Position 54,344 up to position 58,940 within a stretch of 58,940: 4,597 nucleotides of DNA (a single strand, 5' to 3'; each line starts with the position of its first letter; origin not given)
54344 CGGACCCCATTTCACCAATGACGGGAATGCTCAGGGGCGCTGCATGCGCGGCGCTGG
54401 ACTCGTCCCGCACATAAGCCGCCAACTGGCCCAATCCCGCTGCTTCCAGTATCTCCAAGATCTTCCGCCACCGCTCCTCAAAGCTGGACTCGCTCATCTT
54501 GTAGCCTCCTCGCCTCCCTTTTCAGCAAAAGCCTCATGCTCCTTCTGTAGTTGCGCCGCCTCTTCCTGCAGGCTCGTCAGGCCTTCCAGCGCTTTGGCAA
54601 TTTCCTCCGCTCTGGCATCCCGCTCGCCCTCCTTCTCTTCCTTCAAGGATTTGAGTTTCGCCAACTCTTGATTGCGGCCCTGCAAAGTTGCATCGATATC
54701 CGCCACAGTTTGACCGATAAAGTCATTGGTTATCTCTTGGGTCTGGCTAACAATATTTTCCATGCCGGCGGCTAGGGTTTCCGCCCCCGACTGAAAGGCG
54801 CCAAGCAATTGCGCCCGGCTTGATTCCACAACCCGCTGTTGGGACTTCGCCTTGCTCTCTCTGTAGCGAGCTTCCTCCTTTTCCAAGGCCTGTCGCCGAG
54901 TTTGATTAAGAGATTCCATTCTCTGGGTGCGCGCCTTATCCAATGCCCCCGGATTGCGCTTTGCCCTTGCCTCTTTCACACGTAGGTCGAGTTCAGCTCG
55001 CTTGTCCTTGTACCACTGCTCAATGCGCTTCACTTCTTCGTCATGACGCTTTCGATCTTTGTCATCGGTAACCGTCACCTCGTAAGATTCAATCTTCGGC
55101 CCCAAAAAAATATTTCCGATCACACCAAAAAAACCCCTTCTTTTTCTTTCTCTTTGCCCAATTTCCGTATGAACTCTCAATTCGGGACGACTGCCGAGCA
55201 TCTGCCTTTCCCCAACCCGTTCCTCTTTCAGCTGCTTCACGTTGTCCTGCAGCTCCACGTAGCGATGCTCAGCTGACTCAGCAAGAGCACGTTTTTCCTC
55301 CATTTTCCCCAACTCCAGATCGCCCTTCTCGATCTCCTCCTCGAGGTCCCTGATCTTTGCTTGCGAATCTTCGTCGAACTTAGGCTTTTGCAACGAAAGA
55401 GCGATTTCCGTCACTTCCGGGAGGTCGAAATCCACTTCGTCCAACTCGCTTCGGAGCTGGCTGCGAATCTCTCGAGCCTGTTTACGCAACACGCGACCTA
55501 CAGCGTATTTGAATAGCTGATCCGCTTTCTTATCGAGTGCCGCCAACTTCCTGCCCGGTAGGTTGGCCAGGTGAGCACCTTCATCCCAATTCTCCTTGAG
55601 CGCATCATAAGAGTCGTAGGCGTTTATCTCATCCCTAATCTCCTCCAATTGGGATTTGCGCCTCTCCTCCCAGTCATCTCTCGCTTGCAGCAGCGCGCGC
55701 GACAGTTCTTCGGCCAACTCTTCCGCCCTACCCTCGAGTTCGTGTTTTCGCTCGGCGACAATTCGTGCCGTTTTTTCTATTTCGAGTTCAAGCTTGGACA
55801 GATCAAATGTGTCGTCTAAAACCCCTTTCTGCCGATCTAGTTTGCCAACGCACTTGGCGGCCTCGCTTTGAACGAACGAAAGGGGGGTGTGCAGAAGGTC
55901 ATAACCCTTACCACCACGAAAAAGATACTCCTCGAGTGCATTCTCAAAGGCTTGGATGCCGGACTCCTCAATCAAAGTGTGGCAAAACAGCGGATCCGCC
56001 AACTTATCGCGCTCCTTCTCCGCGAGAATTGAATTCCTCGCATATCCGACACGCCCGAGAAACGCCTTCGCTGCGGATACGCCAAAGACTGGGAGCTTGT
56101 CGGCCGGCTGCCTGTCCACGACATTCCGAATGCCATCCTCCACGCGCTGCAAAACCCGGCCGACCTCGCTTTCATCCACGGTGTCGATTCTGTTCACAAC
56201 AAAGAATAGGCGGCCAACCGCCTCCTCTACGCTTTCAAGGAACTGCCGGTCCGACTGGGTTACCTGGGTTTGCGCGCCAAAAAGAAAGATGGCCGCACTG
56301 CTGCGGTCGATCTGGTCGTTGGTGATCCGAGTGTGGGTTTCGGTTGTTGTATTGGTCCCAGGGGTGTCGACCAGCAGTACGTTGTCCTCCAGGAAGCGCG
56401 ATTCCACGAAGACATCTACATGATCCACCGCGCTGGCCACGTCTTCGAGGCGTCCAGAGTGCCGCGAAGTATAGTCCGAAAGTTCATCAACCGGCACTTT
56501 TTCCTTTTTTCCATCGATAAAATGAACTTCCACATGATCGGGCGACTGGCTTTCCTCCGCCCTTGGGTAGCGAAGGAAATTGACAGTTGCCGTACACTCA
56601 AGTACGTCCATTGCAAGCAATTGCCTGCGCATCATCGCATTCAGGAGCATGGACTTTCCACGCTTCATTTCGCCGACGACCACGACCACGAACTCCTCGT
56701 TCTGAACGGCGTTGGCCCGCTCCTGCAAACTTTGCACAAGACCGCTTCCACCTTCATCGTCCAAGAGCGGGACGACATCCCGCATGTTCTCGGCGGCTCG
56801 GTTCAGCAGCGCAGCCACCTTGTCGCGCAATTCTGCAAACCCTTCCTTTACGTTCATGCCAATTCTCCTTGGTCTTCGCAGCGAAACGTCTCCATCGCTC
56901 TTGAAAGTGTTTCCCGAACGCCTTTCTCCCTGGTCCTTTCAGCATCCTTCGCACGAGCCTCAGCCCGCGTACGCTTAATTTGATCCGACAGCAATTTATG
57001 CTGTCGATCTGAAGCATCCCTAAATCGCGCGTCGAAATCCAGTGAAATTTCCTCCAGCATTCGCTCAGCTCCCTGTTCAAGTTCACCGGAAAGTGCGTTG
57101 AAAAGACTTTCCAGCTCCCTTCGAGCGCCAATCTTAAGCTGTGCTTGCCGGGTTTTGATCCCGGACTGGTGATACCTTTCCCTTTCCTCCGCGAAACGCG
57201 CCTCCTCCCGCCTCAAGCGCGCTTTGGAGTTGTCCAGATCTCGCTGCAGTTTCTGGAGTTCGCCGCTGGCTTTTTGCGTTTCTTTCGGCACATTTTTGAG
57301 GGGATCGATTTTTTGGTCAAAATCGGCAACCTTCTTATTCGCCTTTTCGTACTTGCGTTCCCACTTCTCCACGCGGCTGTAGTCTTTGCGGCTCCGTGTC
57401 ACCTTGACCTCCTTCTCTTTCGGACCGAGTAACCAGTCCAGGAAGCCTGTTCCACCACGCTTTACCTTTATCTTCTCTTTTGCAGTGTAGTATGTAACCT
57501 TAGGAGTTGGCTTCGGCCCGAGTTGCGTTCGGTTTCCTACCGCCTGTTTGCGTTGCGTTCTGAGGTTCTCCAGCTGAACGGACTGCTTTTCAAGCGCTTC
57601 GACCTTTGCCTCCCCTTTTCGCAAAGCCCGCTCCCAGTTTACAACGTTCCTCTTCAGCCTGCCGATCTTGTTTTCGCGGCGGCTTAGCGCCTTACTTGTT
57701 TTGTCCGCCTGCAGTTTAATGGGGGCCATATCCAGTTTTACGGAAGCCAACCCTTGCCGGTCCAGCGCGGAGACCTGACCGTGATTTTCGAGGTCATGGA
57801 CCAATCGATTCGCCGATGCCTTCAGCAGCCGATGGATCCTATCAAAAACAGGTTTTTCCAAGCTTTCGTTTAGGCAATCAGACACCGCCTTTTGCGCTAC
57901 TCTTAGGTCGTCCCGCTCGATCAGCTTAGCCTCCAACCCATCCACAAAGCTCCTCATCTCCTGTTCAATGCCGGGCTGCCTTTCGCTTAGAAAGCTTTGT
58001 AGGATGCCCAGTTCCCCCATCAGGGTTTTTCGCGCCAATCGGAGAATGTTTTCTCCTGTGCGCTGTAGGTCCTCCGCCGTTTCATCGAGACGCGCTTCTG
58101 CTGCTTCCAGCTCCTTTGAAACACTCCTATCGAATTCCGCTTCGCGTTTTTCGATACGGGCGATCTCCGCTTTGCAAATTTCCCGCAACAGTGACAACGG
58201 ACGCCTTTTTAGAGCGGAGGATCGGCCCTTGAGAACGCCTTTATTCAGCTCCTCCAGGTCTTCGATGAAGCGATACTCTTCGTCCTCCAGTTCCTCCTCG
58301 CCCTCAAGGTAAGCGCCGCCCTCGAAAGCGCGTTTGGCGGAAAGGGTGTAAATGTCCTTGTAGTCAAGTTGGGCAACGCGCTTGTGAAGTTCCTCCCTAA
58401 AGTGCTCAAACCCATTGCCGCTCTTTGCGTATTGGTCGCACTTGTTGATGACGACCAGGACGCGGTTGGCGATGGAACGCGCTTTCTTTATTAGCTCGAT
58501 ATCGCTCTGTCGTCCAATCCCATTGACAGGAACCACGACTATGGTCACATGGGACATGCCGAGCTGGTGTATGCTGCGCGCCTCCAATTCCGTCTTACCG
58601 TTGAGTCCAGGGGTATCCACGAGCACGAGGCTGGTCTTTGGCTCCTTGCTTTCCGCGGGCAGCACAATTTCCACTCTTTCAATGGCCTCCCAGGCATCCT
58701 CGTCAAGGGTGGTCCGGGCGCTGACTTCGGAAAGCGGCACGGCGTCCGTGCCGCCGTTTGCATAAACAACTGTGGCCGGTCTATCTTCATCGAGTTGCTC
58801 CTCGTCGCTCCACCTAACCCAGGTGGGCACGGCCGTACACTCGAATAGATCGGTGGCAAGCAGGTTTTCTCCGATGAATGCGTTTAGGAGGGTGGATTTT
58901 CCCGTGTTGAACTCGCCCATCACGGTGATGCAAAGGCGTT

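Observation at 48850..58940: Operon of at least seven genes with overlapping start/stop codons, built on three tandem dynamin-like GTPases plus four ORFans: candidate undescribed membrane-remodelling or defence module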

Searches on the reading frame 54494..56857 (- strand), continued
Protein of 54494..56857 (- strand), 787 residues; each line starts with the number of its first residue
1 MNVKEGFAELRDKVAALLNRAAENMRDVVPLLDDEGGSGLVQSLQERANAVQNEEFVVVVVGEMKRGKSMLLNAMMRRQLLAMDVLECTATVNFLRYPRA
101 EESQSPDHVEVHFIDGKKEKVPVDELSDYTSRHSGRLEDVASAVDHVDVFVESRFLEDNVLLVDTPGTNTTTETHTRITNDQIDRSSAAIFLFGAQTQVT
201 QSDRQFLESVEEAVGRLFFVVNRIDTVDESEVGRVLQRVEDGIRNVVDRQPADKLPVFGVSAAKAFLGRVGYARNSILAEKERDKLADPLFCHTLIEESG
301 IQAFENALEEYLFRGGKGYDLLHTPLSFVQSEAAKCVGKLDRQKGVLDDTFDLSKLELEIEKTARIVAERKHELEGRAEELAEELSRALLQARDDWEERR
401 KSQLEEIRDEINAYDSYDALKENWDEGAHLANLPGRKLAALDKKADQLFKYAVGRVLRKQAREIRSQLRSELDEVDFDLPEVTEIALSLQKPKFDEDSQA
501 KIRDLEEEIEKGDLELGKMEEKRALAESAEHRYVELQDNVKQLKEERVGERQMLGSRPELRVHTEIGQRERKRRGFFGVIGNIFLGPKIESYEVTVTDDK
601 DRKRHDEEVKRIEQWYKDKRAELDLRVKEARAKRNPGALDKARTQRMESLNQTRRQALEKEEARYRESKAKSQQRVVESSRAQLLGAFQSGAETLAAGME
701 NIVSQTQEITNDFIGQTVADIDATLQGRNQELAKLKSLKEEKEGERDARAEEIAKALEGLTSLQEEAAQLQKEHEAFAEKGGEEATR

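Call 77: search_protein_families(library=padloc, proteins=[L012:99-1769:+, L012:1769-2572:+, L012:2565-5753:+, L012:5778-7577:+, L020:16906-19170:-, L022:11868-14252:-, L018:17477-20074:-, L017:13459-15417:+, L023:9278-11032:-, L036:18117-19829:-], max_evalue=0.00001)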
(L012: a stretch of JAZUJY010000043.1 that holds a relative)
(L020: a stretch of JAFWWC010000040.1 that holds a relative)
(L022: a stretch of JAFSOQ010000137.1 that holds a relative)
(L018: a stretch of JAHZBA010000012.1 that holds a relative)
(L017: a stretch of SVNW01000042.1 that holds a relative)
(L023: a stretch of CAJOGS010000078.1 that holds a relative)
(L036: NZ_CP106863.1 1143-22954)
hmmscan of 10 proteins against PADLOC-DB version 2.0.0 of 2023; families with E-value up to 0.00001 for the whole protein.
L012:99-1769:+ (556 aa): 12 families
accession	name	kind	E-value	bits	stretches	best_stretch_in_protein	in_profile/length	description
PDLC00601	ZorA1|ZorA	-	7e-16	56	1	286-515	405-642/699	MotA/ExbB/TolQ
PDLC00598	ZorA1|ZorA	-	3e-12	43.8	1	66-306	264-496/663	MotA/ExbB/TolQ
PDLC00648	ZorA3|ZorA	-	1.4e-10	38.6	1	256-497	269-509/692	MotA/ExbB/TolQ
PDLC00638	ZorA2|ZorA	-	6.4e-10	36.4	0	1-37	84-120/545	MotA/ExbB/TolQ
PDLC00647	ZorA3|ZorA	-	7.2e-10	36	1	220-532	300-565/780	MotA/ExbB/TolQ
PDLC00637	ZorA2|ZorA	-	7.2e-09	32.9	1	1-353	79-390/420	MotA/ExbB/TolQ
PDLC00640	ZorA2|ZorA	-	2.9e-08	30.9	0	207-487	259-543/590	MotA/ExbB/TolQ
PDLC00650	ZorA3|ZorA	-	1.1e-07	28.8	0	80-318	540-771/1063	MotA/ExbB/TolQ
PDLC03865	LmuB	-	2.1e-07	27.5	0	40-314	525-810/1007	-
PDLC00602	ZorA1|ZorA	-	7.4e-07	26.3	0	372-475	535-638/648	MotA/ExbB/TolQ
PDLC00635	ZorA2|ZorA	-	1e-06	26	0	1-113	84-199/505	MotA/ExbB/TolQ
PDLC00583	JetC3|JetC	-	1.9e-06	24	1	79-504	755-1187/1471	DUF3584 domain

L012:1769-2572:+ (267 aa): 7 families
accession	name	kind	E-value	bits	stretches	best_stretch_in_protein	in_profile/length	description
PDLC00609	ZorB1|ZorB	-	7.5e-71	236.3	1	5-265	6-230/232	MotB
PDLC00641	ZorB2|ZorB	-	5.9e-40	135.4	2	85-260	53-233/238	MotB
PDLC00611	ZorB1|ZorB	-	1.6e-31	107.9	2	96-252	60-216/240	MotB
PDLC00608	ZorB1|ZorB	-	2.1e-28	97.3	1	12-253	12-229/243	MotB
PDLC00612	ZorB1|ZorB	-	1.2e-19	69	1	3-261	3-278/293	MotB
PDLC00610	ZorB1|ZorB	-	9.8e-17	59.3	1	9-252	8-237/254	MotB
PDLC00651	ZorB3|ZorB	-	2.9e-13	47.8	2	83-198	51-161/215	MotB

L012:2565-5753:+ (1062 aa): 0 families

L012:5778-7577:+ (599 aa): 0 families

L020:16906-19170:- (754 aa): 0 families

L022:11868-14252:- (794 aa): 0 families

L018:17477-20074:- (865 aa): 0 families

L017:13459-15417:+ (652 aa): 4 families
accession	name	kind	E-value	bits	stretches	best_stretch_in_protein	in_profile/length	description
PDLC04161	HEC-07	-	4.1e-36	123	2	411-647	324-550/553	-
PDLC04159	HEC-07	-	3.5e-18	63.6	1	447-646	330-527/531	-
PDLC04160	HEC-07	-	5.2e-13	46.3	1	434-646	341-553/557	-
PDLC04158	HEC-07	-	2.2e-07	27.8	1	419-646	316-522/526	-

L023:9278-11032:- (584 aa): 0 families

L036:18117-19829:- (570 aa): 0 families

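Call 90: find_related_loci(query=A1, collection=metagenome_contigs, flank=10000)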
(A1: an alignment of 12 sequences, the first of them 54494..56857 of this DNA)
Query A1 (787 aa) in metagenome_contigs; peptide patterns used: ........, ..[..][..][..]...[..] (x = any residue, [..] = any of these).
600 stretches matched a pattern (row limit reached: there are more); 46 encode a relative of the query (tblastn E <= 1e-3); 46 distinct loci.
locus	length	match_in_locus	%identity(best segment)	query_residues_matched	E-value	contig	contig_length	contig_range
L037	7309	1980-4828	29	51-776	7e-45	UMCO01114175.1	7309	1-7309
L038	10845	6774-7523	28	41-315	6e-23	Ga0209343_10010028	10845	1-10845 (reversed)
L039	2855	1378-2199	25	7-300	6e-23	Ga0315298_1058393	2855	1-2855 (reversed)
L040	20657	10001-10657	29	14-237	2e-21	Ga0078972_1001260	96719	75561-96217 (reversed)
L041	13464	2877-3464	32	38-235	4e-21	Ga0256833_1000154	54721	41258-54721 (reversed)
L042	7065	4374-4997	32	44-266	7e-21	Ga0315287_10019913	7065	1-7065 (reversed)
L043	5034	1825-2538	26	56-314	2e-20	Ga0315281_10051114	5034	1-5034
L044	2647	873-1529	29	44-266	2e-20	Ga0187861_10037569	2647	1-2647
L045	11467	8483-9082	30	17-231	4e-20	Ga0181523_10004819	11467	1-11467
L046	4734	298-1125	30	5-270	2e-19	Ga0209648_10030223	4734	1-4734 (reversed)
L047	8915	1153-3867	30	7-239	6e-19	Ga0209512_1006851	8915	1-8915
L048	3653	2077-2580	31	56-231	3e-18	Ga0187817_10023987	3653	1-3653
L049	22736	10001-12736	35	23-239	3e-17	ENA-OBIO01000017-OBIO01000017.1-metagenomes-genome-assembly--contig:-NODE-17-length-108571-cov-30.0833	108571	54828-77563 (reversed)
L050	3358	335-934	27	53-290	3e-17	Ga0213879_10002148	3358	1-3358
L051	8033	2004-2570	28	41-233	9e-17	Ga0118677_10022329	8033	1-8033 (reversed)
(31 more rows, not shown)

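Call 92: search_protein_families(library=phrogs, proteins=[L034:14765-15844:+, L034:15844-16710:+, L034:16703-17011:+, window:54494-56857:-], max_evalue=0.01)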
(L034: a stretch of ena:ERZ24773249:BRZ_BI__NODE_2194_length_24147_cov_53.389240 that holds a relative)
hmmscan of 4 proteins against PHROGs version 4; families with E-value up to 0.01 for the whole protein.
L034:14765-15844:+ (359 aa): 0 families

L034:15844-16710:+ (288 aa): 0 families

L034:16703-17011:+ (102 aa): 0 families

window:54494-56857:- (787 aa): 0 families

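Call 97: search_protein_families(library=padloc, proteins=[L011:6163-7446:+, L011:4583-6133:+, L019:6453-7049:-, L019:17094-17813:+, L019:17770-18414:+, L019:18426-19637:+, L020:6674-7561:+, L020:5225-6640:+, L020:19172-19711:-, L020:19718-20539:-], max_evalue=0.00001)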
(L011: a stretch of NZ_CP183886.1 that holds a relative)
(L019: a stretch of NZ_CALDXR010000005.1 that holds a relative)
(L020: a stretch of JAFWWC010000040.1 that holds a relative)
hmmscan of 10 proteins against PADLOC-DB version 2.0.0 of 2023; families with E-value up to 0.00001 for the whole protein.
L011:6163-7446:+ (427 aa): 1 family
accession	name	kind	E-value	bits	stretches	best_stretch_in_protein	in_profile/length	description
PDLC04784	PDC-M72B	-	7.6e-08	30.6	1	95-207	31-147/193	-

L011:4583-6133:+ (516 aa): 0 families

L019:6453-7049:- (198 aa): 0 families

L019:17094-17813:+ (239 aa): 0 families

L019:17770-18414:+ (214 aa): 0 families

L019:18426-19637:+ (403 aa): 0 families

L020:6674-7561:+ (295 aa): 0 families

L020:5225-6640:+ (471 aa): 0 families

L020:19172-19711:- (179 aa): 0 families

L020:19718-20539:- (273 aa): 0 families

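Call 98: search_protein_families(library=padloc, proteins=[L022:1730-2617:-, L022:14326-15678:-, L022:16489-17622:-, L013:5000-6295:+, L013:3494-4441:+, L013:1514-3376:+, L016:3572-4789:+, L016:4829-5542:+, L018:6605-7474:-, L018:4285-5352:-], max_evalue=0.00001)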
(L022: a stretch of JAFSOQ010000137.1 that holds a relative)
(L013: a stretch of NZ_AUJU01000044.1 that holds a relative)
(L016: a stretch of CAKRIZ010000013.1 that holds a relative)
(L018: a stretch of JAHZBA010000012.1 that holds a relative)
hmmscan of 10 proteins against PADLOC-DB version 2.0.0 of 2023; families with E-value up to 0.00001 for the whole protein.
L022:1730-2617:- (295 aa): 0 families

L022:14326-15678:- (450 aa): 0 families

L022:16489-17622:- (377 aa): 0 families

L013:5000-6295:+ (431 aa): 0 families

L013:3494-4441:+ (315 aa): 0 families

L013:1514-3376:+ (620 aa): 0 families

L016:3572-4789:+ (405 aa): 0 families

L016:4829-5542:+ (237 aa): 0 families

L018:6605-7474:- (289 aa): 0 families

L018:4285-5352:- (355 aa): 2 families
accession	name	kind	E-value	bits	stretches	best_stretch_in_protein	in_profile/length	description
PDLC03839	LeoA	-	6.8e-13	46.5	1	16-137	22-134/559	-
PDLC03841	LeoBC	-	5.8e-08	30.3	1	35-123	63-140/601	-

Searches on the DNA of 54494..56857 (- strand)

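Call 88: search_rna_families(sources=[L002], threshold=gathering)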
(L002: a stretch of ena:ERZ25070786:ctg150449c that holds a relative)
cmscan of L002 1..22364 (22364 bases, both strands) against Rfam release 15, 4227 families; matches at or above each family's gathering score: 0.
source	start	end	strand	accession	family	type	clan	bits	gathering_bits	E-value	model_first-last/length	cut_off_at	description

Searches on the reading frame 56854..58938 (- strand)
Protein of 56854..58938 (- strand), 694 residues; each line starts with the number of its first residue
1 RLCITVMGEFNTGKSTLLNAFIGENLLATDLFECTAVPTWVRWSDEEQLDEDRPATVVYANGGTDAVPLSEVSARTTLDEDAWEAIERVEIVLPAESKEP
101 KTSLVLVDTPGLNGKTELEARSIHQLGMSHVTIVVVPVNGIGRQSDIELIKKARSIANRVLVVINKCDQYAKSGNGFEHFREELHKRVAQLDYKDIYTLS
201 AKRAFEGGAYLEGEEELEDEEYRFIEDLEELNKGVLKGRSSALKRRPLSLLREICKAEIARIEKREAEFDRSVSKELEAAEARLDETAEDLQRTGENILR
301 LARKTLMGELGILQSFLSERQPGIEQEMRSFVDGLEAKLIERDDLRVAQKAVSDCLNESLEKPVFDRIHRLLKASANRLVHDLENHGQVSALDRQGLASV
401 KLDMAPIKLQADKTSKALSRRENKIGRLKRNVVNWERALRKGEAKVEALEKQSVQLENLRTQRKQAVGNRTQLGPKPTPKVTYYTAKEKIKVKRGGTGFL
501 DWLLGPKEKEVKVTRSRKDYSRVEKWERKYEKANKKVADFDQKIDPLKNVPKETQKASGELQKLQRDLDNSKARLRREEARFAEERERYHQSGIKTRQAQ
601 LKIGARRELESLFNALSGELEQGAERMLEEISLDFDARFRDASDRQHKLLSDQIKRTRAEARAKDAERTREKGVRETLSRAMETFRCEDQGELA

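Call 8: search_protein_families(library=pfam, proteins=[window:56854-58938:-], max_evalue=0.1)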
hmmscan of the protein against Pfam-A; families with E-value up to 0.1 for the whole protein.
window:56854-58938:- (694 aa): 7 families
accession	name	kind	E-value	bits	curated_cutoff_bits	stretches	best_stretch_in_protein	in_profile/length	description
PF00350.29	Dynamin_N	-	4.5e-17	63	27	1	4-166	1-167/168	Dynamin family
PF01926.29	MMR_HSR1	-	2.4e-10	41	21.9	1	4-166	2-113/113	50S ribosome-binding GTPase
PF00009.33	GTP_EFTU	-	5.6e-08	33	26.5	1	4-202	6-170/188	Elongation factor Tu GTP binding domain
PF02421.24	FeoB_N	-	0.0015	18.5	27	0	4-25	3-24/156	Ferrous iron transport protein B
PF06009.19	Laminin_II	-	0.031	14.7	33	0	397-458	12-73/138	Laminin Domain II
PF02263.25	GBP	-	0.045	13.4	21.1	0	4-114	24-86/264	Guanylate-binding protein, N-terminal domain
PF03193.22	RsgA_GTPase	-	0.067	13.4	30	0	5-29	110-134/174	RsgA GTPase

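Call 9: search_protein_families(library=padloc, proteins=[window:56854-58938:-], max_evalue=0.1)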
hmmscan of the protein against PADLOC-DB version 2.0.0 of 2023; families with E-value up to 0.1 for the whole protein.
window:56854-58938:- (694 aa): 3 families
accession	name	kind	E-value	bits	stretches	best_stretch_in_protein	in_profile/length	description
PDLC03841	LeoBC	-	1.2e-12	45.8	1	3-384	79-421/601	-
PDLC00583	JetC3|JetC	-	3.9e-05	19.7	1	409-679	747-1016/1471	DUF3584 domain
PDLC04140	mad8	-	0.061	10.8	0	103-323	28-188/314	mads_8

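Call 10: search_protein_families(library=ncbifam, proteins=[window:56854-58938:-], max_evalue=0.1)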
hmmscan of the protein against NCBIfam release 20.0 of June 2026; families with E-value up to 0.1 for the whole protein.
window:56854-58938:- (694 aa): 13 families
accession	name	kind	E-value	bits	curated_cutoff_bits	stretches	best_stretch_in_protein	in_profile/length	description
TIGR03594.1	GTPase_EngA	equivalog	2.5e-13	49.9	306.7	2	101-204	222-332/432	ribosome biogenesis GTPase Der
NF000908.1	PRK00089.1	equivalog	1.1e-11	44.6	237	2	100-204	49-153/291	GTPase Era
TIGR03918.1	GTP_HydF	equivalog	2.9e-08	33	325.55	2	104-192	58-149/392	[FeFe] hydrogenase H-cluster maturation GTPase HydF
TIGR00231.1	small_GTP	domain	3.6e-07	30.1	42.5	1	4-202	6-150/164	GTP-binding protein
TIGR00436.1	era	equivalog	9.3e-07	28.5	116.25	2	4-27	3-26/270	GTPase Era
NF007368.0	PRK09866.1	equivalog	0.0004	18.8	1146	0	3-44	71-112/742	clamp-binding protein CrfC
TIGR03598.1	GTPase_YsxC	equivalog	0.00042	20.1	124.45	0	4-28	21-45/186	ribosome biogenesis GTP-binding protein YihA/YsxC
NF049994.1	slr1306_fam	domain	0.00075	18.2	490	1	98-201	134-236/470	slr1306 family protein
TIGR00487.1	IF-2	equivalog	0.00085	18.2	424.4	1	100-170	133-200/587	translation initiation factor IF-2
TIGR03597.1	GTPase_YqeH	equivalog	0.0027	16.9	297.4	0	5-29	159-183/361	ribosome biogenesis GTPase YqeH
NF033090.1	HK_VanS_B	exception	0.013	14.5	920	1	530-651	159-278/447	vancomycin resistance histidine kinase VanS-B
NF009891.0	PRK13351.1-1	equivalog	0.013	14.1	597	1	101-185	73-151/681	elongation factor G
NF003255.0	PRK04213.1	equivalog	0.03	13.7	164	0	4-28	12-36/204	GTP-binding protein EngB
